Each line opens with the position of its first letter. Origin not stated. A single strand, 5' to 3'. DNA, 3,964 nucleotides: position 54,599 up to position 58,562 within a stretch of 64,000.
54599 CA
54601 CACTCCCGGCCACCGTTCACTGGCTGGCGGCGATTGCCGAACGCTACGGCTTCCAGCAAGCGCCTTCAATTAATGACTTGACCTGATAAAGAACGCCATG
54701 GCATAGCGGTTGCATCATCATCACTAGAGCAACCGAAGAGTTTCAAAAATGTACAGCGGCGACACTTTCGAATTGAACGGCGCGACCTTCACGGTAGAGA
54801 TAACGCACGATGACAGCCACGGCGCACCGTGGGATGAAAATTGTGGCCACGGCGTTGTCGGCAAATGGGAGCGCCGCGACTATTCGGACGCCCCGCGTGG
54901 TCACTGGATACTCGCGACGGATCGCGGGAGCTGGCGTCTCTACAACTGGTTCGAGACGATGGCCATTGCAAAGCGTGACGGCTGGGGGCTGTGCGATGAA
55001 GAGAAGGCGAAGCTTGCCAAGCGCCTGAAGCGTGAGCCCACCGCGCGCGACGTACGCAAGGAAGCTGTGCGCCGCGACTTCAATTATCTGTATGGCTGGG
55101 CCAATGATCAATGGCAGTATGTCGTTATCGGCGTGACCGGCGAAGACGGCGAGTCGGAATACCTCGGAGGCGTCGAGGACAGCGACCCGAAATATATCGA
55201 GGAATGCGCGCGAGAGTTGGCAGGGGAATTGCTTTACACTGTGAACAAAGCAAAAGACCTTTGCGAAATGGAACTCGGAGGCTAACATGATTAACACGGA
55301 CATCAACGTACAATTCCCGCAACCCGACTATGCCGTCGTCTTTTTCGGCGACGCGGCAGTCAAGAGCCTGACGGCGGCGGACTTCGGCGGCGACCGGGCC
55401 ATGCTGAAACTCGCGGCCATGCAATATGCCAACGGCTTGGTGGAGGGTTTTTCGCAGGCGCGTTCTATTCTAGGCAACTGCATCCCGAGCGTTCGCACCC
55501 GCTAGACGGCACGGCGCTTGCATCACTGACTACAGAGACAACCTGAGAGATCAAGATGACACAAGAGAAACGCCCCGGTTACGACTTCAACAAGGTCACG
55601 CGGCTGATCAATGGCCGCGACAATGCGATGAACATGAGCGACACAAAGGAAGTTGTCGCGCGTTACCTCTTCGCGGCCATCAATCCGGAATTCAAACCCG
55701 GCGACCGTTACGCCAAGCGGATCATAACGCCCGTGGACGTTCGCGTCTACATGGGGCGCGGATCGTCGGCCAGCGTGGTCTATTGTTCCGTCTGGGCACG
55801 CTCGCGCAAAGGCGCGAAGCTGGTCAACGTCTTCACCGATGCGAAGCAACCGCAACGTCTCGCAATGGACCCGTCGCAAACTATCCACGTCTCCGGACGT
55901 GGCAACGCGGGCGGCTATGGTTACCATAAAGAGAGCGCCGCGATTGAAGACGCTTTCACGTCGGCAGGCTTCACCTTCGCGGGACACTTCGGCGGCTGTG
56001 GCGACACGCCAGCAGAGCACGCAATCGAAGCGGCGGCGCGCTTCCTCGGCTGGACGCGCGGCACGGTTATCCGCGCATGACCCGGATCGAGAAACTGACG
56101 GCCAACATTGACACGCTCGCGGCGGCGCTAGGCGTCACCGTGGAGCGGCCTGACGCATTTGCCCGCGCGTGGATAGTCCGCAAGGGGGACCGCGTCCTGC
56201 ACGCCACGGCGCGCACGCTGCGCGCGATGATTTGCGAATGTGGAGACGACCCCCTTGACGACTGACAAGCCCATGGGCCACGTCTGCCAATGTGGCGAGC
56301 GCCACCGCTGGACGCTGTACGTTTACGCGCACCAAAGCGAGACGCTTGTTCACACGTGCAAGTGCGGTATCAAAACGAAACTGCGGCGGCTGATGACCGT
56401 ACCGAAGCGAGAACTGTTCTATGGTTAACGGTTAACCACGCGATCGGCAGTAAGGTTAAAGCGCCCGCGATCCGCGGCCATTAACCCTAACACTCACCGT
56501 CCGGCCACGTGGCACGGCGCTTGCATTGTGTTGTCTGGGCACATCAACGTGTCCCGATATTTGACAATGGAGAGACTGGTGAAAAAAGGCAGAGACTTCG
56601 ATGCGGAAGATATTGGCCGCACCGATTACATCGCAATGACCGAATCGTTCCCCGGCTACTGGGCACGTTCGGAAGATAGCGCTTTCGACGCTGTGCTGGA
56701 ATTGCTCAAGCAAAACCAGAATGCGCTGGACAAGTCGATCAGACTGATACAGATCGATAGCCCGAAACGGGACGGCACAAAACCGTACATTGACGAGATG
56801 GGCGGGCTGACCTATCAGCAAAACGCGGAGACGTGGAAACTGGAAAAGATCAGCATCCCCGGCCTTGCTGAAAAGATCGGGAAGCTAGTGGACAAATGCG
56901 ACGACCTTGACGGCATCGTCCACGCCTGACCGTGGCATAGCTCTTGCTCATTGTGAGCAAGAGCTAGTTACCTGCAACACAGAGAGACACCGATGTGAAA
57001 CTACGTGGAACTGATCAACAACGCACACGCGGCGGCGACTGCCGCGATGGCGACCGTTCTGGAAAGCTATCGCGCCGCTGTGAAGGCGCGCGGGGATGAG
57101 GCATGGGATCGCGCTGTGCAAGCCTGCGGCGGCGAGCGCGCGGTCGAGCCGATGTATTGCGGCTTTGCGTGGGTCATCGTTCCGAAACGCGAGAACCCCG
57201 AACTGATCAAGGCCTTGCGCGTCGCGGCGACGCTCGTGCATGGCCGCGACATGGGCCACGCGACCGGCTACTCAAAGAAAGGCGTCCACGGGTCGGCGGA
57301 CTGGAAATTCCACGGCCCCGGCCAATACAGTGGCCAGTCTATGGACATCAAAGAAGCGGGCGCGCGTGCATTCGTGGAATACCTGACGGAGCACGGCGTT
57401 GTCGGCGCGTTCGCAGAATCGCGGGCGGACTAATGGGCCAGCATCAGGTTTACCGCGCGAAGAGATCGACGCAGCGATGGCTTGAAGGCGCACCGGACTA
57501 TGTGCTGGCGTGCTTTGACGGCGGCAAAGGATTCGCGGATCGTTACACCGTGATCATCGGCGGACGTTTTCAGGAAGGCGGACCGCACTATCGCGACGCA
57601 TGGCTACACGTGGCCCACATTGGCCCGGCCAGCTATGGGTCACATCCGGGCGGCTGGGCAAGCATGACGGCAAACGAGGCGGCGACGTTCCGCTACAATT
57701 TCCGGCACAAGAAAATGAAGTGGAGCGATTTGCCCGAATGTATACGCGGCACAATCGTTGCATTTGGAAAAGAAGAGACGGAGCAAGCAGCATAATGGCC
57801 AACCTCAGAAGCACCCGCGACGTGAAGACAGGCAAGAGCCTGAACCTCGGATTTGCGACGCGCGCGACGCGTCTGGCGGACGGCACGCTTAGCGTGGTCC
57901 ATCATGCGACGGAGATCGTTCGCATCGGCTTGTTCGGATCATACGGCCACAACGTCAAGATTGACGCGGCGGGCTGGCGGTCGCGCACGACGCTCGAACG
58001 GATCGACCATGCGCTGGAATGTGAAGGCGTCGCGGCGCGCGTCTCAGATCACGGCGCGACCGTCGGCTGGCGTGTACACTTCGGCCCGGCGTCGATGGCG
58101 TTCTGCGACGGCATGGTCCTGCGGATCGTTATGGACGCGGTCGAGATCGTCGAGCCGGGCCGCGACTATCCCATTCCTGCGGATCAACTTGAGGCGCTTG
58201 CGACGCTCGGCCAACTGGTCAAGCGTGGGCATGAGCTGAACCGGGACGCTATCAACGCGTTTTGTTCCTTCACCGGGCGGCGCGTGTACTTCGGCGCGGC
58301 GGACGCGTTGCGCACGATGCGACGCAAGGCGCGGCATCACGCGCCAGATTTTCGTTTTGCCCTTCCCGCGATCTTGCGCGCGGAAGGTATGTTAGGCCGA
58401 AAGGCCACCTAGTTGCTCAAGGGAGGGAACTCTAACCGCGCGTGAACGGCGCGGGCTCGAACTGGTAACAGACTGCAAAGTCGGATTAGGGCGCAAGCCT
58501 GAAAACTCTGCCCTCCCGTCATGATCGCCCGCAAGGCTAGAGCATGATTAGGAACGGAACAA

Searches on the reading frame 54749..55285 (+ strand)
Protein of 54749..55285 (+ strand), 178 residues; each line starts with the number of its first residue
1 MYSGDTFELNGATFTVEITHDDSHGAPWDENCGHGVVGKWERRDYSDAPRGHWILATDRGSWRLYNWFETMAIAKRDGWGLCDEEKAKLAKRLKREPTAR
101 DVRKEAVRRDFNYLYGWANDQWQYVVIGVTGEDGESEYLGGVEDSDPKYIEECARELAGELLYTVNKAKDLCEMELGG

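Call 12: search_protein_families(library=pfam, proteins=[window:54749-55285:+], max_evalue=0.01)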
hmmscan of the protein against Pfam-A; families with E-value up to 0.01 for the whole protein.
window:54749-55285:+ (178 aa): 0 families

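Call 13: search_protein_families(library=phrogs, proteins=[window:54749-55285:+], max_evalue=0.01)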
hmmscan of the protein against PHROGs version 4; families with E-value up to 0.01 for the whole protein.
window:54749-55285:+ (178 aa): 1 family
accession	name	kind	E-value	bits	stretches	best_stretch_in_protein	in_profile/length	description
phrog_11104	-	unknown function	1.4e-23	84.6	1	8-136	9-127/177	-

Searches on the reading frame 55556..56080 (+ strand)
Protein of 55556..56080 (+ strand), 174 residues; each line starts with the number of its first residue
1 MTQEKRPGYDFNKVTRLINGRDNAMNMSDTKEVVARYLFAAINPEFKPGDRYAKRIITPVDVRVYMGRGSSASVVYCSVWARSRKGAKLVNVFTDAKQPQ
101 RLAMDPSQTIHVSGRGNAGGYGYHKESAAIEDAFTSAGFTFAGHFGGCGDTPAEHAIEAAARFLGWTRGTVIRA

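Call 12: search_protein_families(library=pfam, proteins=[window:55556-56080:+], max_evalue=0.01)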
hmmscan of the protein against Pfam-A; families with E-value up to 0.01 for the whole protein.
window:55556-56080:+ (174 aa): 0 families

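Call 13: search_protein_families(library=phrogs, proteins=[window:55556-56080:+], max_evalue=0.01)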
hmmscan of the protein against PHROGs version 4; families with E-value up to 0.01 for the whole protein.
window:55556-56080:+ (174 aa): 1 family
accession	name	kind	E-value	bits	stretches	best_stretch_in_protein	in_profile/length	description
phrog_7028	-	unknown function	4.7e-06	27.8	1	110-173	70-127/130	-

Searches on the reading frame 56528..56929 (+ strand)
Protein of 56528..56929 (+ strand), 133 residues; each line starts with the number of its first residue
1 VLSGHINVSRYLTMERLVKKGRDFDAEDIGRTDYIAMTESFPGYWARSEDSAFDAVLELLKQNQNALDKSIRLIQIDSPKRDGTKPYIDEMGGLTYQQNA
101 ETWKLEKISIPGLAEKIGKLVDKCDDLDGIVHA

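Call 12: search_protein_families(library=pfam, proteins=[window:56528-56929:+], max_evalue=0.01)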
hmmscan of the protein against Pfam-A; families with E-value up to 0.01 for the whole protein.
window:56528-56929:+ (133 aa): 0 families

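Call 13: search_protein_families(library=phrogs, proteins=[window:56528-56929:+], max_evalue=0.01)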
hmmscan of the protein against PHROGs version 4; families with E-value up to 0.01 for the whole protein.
window:56528-56929:+ (133 aa): 1 family
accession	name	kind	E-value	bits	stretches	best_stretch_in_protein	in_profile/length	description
phrog_33188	-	unknown function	0.0052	17.9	0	13-27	16-30/42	-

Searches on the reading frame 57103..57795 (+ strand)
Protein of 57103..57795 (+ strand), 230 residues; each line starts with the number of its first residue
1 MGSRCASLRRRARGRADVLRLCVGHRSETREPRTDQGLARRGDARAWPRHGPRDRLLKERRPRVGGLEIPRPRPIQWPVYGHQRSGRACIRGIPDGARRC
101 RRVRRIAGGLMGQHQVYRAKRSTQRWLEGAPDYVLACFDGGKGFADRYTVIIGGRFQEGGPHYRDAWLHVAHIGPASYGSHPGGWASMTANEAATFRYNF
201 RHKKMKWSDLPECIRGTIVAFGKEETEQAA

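Call 12: search_protein_families(library=pfam, proteins=[window:57103-57795:+], max_evalue=0.01)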
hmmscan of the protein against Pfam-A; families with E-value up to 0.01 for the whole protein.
window:57103-57795:+ (230 aa): 0 families

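Call 13: search_protein_families(library=phrogs, proteins=[window:57103-57795:+], max_evalue=0.01)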
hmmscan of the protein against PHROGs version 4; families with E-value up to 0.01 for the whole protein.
window:57103-57795:+ (230 aa): 1 family
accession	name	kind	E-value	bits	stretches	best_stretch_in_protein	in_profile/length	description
phrog_4496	-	unknown function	8.7e-10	39.8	1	117-218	4-103/115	-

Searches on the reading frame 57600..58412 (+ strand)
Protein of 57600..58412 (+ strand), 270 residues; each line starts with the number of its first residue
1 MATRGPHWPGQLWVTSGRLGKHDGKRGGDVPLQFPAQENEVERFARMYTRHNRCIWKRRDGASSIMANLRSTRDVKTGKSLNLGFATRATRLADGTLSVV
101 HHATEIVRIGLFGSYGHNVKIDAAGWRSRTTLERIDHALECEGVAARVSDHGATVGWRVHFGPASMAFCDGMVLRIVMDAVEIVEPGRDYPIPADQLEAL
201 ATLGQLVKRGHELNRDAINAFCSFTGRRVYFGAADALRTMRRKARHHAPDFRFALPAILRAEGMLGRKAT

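Call 12: search_protein_families(library=pfam, proteins=[window:57600-58412:+], max_evalue=0.01)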
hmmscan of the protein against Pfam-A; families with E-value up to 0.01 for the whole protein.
window:57600-58412:+ (270 aa): 0 families

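Call 13: search_protein_families(library=phrogs, proteins=[window:57600-58412:+], max_evalue=0.01)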
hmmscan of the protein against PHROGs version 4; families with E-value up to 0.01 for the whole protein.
window:57600-58412:+ (270 aa): 1 family
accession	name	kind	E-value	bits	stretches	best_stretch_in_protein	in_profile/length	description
phrog_16548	-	unknown function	0.0016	19.4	1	87-142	31-84/119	-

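Call 15: search_dna_similar(query=window:57600-58412:+, collection=phages, mode=protein, max_rows=30)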
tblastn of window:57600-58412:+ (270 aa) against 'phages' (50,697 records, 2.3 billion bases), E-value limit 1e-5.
No match.

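Call 20: find_related_loci(query=window:57600-58412:+, collection=viral_contigs, flank=4000)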
Query window:57600-58412:+ (270 aa) in viral_contigs; peptide patterns used: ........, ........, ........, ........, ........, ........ (x = any residue, [..] = any of these).
10 stretches matched a pattern; 1 encode a relative of the query (tblastn E <= 1e-3); 1 distinct loci.
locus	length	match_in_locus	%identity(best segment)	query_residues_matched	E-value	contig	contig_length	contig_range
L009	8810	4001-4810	99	1-270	0e+0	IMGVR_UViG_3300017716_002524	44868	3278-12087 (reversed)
